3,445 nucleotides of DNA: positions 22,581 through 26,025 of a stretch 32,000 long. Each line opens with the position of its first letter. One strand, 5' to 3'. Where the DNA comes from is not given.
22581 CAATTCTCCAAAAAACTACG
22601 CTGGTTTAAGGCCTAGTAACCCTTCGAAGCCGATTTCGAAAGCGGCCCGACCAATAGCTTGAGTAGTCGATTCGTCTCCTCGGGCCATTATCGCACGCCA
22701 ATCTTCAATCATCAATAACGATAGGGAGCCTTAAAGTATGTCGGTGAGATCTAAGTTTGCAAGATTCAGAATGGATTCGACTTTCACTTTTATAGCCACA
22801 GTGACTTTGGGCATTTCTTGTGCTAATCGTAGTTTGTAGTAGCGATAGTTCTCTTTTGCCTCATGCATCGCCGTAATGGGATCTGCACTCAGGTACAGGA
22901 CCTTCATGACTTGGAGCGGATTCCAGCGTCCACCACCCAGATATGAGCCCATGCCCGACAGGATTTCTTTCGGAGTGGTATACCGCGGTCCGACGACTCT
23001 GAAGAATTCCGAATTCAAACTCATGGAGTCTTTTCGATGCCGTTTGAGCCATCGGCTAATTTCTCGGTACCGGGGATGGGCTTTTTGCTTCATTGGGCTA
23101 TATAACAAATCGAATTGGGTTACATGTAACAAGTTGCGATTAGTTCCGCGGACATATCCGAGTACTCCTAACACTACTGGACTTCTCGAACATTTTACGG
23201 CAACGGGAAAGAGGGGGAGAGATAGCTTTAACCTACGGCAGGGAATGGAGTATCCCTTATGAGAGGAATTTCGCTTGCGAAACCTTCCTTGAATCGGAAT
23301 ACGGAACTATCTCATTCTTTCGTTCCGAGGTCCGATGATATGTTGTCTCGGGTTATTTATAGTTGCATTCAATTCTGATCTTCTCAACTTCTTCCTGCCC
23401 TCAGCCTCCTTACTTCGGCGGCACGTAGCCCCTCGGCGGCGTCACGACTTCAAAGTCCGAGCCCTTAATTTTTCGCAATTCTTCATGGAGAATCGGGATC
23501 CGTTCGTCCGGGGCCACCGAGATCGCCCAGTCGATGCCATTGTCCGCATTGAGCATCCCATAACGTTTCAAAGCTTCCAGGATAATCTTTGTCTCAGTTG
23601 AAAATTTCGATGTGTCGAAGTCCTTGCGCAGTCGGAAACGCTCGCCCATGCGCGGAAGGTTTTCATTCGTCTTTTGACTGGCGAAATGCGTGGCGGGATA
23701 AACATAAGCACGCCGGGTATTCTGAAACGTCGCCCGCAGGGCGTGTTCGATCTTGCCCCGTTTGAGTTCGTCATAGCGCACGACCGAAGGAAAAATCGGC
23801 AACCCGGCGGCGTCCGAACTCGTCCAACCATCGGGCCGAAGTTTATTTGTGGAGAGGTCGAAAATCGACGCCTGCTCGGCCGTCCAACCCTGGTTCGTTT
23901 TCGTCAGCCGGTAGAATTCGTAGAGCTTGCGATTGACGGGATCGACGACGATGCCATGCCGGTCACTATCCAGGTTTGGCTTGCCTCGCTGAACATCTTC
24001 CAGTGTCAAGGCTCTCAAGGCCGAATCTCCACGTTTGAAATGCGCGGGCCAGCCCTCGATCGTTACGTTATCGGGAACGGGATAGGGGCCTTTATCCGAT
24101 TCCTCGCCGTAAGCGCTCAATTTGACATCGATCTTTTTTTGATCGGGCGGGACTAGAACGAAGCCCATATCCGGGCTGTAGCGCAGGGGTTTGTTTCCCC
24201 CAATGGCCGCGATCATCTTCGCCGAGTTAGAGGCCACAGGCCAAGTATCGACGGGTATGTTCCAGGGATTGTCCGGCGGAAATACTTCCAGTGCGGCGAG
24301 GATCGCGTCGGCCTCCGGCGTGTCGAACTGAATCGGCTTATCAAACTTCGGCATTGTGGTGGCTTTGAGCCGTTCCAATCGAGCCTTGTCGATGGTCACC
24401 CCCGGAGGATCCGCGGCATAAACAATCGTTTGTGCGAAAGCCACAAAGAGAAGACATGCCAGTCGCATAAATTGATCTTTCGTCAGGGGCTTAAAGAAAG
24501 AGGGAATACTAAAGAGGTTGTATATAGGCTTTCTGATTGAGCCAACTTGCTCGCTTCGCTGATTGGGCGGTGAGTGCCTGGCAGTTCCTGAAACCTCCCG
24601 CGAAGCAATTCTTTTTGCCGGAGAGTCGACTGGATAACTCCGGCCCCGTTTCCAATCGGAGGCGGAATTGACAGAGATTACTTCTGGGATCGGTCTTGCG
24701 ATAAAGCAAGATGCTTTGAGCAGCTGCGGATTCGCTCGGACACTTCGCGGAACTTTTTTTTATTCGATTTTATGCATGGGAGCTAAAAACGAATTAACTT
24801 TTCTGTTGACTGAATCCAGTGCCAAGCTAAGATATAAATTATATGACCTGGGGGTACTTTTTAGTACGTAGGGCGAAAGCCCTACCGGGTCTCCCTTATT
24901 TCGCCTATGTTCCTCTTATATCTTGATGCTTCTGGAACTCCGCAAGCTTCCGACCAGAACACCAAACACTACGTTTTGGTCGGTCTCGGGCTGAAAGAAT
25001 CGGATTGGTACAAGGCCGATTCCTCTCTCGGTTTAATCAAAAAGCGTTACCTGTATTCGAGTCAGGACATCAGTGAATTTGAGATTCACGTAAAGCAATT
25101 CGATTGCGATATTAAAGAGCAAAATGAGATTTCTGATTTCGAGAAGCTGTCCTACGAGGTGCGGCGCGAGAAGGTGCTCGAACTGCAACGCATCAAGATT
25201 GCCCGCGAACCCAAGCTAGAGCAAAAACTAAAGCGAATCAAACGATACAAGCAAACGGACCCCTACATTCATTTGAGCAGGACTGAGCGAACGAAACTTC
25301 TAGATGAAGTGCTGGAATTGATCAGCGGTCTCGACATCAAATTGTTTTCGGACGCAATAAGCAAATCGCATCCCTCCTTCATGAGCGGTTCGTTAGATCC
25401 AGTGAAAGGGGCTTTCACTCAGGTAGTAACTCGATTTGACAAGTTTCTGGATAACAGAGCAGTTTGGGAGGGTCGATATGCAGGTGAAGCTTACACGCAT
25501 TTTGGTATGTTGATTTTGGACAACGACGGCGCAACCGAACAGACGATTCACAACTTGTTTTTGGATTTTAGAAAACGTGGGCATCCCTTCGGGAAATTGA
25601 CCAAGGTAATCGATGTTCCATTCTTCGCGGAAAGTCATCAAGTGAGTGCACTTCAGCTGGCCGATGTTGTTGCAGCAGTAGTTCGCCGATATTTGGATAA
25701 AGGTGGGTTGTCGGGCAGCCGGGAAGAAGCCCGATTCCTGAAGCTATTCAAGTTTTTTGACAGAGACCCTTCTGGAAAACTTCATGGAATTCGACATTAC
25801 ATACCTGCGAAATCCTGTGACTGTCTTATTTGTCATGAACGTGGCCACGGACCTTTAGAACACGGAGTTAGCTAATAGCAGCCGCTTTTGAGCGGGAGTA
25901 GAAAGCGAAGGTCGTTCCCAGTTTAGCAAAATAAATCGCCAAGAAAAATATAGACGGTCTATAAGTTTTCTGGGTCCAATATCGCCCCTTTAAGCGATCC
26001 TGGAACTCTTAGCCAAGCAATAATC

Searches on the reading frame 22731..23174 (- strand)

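Call 24: search_protein_families(library=pfam, proteins=[window:22731-23174:-], max_evalue=0.01)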
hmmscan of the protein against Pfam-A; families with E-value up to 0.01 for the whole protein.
window:22731-23174:- (147 aa): 1 family
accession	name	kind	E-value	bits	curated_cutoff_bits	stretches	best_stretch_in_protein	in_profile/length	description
PF08808.17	RES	-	1.7e-06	28.5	23.2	1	57-108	2-50/157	RES domain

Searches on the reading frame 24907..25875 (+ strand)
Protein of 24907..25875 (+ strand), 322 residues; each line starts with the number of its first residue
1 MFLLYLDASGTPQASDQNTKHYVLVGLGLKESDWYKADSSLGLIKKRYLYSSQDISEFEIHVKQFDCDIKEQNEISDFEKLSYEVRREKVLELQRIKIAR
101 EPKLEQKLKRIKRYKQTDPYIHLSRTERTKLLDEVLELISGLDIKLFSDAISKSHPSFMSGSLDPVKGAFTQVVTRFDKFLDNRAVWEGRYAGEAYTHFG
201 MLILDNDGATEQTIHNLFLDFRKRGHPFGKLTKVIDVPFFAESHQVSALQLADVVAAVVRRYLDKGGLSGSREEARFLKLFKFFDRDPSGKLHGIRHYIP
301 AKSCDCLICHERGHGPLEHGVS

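Call 24: search_protein_families(library=pfam, proteins=[window:24907-25875:+], max_evalue=0.01)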
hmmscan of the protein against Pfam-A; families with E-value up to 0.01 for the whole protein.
window:24907-25875:+ (322 aa): 1 family
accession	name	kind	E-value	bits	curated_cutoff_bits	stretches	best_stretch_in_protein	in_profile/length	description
PF12686.12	DUF3800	-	4.2e-12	47.4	21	1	3-262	1-149/149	Protein of unknown function (DUF3800)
